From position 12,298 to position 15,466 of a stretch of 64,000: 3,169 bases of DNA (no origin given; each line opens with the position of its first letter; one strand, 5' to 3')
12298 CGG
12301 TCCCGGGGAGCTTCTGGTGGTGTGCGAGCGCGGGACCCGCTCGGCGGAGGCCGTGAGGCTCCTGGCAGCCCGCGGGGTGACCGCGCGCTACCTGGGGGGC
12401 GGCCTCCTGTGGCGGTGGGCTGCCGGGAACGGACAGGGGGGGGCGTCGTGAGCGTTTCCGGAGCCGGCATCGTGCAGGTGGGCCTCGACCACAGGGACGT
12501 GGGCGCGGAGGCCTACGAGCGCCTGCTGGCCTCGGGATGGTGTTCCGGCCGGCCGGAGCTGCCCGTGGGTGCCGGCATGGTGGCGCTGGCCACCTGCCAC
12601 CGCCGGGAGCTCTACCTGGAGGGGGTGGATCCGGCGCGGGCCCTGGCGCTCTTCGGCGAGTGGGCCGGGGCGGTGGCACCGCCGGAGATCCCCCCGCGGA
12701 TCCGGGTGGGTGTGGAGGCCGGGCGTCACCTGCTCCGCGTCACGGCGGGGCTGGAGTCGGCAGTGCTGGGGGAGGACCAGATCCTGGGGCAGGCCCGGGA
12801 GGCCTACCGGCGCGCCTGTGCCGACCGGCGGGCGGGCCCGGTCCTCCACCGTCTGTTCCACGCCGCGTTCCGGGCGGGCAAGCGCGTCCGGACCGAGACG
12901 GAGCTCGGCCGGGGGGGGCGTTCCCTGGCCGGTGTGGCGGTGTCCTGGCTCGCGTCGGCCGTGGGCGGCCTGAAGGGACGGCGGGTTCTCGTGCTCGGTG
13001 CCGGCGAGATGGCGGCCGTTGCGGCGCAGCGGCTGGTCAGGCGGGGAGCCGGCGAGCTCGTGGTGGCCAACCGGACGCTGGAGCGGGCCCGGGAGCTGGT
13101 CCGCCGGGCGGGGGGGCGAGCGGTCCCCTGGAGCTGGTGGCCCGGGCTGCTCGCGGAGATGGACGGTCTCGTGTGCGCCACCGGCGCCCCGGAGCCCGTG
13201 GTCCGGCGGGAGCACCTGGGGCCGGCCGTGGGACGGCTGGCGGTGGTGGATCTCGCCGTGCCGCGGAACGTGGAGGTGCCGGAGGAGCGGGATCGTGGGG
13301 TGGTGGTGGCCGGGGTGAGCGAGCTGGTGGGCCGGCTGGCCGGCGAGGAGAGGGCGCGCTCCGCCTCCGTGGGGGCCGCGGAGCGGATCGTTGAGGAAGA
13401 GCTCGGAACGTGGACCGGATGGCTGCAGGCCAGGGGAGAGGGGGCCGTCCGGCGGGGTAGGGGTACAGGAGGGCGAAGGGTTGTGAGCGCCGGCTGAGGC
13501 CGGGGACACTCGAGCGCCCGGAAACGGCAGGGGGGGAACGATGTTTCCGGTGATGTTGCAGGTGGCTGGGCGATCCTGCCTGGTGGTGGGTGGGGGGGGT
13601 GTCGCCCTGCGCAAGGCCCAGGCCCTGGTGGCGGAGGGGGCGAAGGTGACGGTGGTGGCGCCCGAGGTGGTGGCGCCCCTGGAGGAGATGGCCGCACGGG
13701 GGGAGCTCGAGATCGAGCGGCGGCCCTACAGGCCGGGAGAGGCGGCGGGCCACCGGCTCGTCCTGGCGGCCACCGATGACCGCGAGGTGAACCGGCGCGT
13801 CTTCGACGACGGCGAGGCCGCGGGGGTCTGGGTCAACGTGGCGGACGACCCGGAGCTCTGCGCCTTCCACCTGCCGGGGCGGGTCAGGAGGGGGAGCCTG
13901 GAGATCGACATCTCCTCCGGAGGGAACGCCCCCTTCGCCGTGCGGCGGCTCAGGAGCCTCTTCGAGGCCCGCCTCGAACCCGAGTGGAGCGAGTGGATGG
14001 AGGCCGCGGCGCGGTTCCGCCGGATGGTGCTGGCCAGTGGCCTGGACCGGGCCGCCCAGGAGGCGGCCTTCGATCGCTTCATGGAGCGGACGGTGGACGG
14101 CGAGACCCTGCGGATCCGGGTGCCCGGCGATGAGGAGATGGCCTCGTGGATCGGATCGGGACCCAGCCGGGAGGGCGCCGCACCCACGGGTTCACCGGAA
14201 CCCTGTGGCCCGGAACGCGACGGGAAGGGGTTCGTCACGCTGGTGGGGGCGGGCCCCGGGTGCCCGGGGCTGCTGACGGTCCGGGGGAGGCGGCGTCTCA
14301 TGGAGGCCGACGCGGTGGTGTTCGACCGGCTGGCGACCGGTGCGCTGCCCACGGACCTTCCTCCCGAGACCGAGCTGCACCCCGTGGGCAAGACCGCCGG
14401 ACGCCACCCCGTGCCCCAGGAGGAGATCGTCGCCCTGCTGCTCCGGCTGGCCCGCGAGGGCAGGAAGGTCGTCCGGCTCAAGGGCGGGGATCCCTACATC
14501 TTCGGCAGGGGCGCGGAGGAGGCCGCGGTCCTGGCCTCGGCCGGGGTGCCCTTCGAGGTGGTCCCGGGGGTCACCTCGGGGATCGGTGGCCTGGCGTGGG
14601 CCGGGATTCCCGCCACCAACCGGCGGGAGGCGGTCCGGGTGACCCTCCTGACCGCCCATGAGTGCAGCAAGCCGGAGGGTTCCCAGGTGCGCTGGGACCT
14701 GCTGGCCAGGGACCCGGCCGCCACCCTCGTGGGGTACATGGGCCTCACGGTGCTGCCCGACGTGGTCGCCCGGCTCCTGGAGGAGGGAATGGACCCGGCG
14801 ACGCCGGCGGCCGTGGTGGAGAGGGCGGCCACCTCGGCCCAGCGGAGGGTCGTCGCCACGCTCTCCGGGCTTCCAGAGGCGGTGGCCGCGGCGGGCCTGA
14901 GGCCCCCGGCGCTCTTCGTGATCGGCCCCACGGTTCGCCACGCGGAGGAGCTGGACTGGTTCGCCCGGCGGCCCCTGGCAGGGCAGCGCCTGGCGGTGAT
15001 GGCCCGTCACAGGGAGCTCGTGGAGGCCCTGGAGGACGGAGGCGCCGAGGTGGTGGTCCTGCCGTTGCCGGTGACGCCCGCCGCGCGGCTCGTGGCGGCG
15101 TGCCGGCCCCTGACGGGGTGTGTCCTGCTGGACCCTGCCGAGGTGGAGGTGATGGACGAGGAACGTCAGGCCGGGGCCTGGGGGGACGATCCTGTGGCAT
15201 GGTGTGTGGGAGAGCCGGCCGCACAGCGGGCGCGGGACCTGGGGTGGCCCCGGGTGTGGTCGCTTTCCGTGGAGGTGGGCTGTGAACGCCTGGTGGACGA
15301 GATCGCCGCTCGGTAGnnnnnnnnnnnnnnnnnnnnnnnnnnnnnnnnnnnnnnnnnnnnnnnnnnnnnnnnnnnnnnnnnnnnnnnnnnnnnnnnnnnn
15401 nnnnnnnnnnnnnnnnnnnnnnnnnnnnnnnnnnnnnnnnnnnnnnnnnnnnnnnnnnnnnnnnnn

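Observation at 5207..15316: Dsr membrane complex operon that carries its own persulfide-reductase-like flavoprotein and tetrapyrrole/siroheme genes, with no dsrAB/dsrC in 64 kb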

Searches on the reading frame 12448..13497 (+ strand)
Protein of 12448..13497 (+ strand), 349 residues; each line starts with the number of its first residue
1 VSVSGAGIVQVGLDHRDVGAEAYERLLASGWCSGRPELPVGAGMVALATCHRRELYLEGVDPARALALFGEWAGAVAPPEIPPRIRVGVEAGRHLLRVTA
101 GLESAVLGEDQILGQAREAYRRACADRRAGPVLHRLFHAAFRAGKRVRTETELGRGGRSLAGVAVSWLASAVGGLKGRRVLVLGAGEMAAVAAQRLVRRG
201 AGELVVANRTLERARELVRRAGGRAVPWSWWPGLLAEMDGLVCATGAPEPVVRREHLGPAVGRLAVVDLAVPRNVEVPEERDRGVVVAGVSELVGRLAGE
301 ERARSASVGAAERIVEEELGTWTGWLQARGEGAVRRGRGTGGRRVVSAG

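Call 3: search_protein_families(library=pfam, proteins=[window:12448-13497:+], max_evalue=0.01)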
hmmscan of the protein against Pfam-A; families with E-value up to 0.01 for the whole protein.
window:12448-13497:+ (349 aa): 5 families
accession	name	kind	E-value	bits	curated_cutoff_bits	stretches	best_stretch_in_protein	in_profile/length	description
PF05201.20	GlutR_N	-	2.1e-28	99.4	27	1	12-151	2-151/151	Glutamyl-tRNAGlu reductase, N-terminal domain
PF01488.26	Shikimate_DH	-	3.7e-25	89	24.3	1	171-285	6-127/138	Shikimate / quinate 5-dehydrogenase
PF13241.12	NAD_binding_7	-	4.2e-05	24.5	22.1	1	175-249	5-73/104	Putative NAD(P)-binding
PF03807.23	F420_oxidored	-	0.00013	22.9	21.6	1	180-226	2-49/94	NADP oxidoreductase coenzyme F420-dependent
PF03435.24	Sacchrp_dh_NADP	-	0.00062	20.5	25.1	1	180-221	1-43/129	Saccharopine dehydrogenase NADP binding domain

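Call 4: search_protein_families(library=ncbifam, proteins=[window:12448-13497:+], max_evalue=0.001)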
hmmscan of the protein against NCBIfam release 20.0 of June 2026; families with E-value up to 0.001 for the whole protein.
window:12448-13497:+ (349 aa): 11 families
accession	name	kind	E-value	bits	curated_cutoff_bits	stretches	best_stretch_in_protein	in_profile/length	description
TIGR01035.1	hemA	equivalog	1e-65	222.3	209.55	1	43-328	41-335/416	glutamyl-tRNA reductase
NF000744.0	PRK00045.1-3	equivalog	2.7e-62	211.1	429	1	45-328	45-343/447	glutamyl-tRNA reductase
NF000750.0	PRK00045.3-4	equivalog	1.6e-34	119.6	289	1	42-276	40-285/439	glutamyl-tRNA reductase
NF010548.0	PRK13940.1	equivalog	1.6e-24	86.6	469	1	45-275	45-278/414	glutamyl-tRNA reductase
NF000752.0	PRK00045.4-2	equivalog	2.3e-22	79.8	381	1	44-230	47-234/412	glutamyl-tRNA reductase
NF001909.0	PRK00676.1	equivalog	1.8e-16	60.2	478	1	44-209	45-206/338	glutamyl-tRNA reductase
NF000751.1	PRK00045.4-1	equivalog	2.4e-16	59.8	478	1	45-221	48-227/426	glutamyl-tRNA reductase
NF001310.0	PRK00258.1-2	equivalog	3.7e-06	26.3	221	1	175-220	119-164/279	shikimate dehydrogenase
NF001319.0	PRK00258.3-3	equivalog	5.4e-06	25.6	252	1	171-245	116-192/279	shikimate dehydrogenase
NF001312.0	PRK00258.1-4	equivalog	1.5e-05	24.4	295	1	176-244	126-196/285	shikimate dehydrogenase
TIGR00507.1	aroE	equivalog_domain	1.6e-05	24.2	200.2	1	172-220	111-159/270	shikimate dehydrogenase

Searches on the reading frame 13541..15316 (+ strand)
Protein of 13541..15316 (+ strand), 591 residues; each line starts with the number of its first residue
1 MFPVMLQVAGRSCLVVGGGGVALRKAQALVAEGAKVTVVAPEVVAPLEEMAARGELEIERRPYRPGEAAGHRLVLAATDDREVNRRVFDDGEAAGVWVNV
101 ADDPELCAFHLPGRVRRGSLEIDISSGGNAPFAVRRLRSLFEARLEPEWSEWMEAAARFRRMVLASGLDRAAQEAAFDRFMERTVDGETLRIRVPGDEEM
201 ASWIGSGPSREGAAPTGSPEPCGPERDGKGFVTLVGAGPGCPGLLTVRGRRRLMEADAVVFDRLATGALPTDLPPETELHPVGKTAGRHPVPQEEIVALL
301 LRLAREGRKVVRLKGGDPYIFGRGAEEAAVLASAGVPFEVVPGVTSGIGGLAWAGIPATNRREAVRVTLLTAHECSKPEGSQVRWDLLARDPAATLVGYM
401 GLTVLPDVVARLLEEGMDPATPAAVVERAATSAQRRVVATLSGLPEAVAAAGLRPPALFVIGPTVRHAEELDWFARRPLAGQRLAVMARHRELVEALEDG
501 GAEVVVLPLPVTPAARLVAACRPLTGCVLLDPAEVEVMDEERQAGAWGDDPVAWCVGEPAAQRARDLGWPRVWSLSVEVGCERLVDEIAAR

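Call 3: search_protein_families(library=pfam, proteins=[window:13541-15316:+], max_evalue=0.01)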
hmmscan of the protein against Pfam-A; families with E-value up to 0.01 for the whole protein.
window:13541-15316:+ (591 aa): 2 families
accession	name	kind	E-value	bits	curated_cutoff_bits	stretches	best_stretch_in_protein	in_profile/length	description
PF00590.25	TP_methylase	-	3.3e-43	148.5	27.8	1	232-444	2-211/212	Tetrapyrrole (Corrin/Porphyrin) Methylases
PF13241.12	NAD_binding_7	-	2.5e-32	112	22.1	1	4-112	1-103/104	Putative NAD(P)-binding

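Call 4: search_protein_families(library=ncbifam, proteins=[window:13541-15316:+], max_evalue=0.001)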
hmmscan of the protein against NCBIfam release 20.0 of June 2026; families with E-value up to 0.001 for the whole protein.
window:13541-15316:+ (591 aa): 16 families
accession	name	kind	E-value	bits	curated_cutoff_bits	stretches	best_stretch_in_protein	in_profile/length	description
NF007922.1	PRK10637.1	equivalog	1.3e-120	403.5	400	1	1-465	1-449/450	siroheme synthase CysG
NF004790.0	PRK06136.1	subfamily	1.1e-75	254.4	198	1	230-475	4-247/250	uroporphyrinogen-III C-methyltransferase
TIGR01469.1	cobA_cysG_Cterm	equivalog_domain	1.7e-75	253.8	185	1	230-466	1-235/238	uroporphyrinogen-III C-methyltransferase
NF005524.0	PRK07168.1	equivalog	4.5e-52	177.2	603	1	229-508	2-281/474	uroporphyrin-III C-methyltransferase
TIGR01470.1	cysG_Nterm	subfamily_domain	2e-40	138.7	62.3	1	2-183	1-182/205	siroheme synthase, N-terminal domain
TIGR01465.1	cobM_cbiF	equivalog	1.4e-32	113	259.65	1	232-467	1-229/247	precorrin-4 C(11)-methyltransferase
NF005222.0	PRK06718.1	equivalog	2.1e-27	96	204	1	1-178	2-178/203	NAD(P)-binding protein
NF012017.0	PRK15473.1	equivalog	3.5e-23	82.2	408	1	232-463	10-234/257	cobalt-precorrin-4 methyltransferase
NF005223.0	PRK06719.1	equivalog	5.2e-18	65.3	223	1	1-140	4-139/157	precorrin-2 dehydrogenase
TIGR01467.1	cobI_cbiL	equivalog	3.5e-09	36.4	163.25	1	295-368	78-151/230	precorrin-2 C(20)-methyltransferase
NF004647.0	PRK05990.1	equivalog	2e-08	34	271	1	304-435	98-217/245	precorrin-2 C(20)-methyltransferase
NF004045.0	PRK05562.1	equivalog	1.1e-07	31.5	181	1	14-131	29-146/225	NAD(P)-dependent oxidoreductase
NF004457.0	PRK05787.1-5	equivalog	1.9e-06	27.3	302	1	226-446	24-229/252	cobalt-precorrin-7 (C(5))-methyltransferase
TIGR01466.1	cobJ_cbiH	equivalog_domain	2.3e-05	24.1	246.35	1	233-348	2-112/239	precorrin-3B C(17)-methyltransferase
NF004423.0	PRK05765.1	equivalog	0.00029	20.4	332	0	234-362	7-130/247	precorrin-3B C(17)-methyltransferase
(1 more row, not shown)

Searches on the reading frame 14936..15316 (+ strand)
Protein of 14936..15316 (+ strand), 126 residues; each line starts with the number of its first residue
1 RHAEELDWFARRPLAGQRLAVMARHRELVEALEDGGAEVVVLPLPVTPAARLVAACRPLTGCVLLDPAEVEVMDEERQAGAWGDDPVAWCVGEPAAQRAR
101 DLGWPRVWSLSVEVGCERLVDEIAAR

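Call 10: search_protein_families(library=pfam, proteins=[window:14936-15316:+], max_evalue=1)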
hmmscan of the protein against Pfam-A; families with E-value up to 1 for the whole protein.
window:14936-15316:+ (126 aa): 1 family
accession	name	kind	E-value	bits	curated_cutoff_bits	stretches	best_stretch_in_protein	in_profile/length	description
PF02602.20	HEM4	-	0.013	15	27.5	0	77-108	191-219/231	Uroporphyrinogen-III synthase HemD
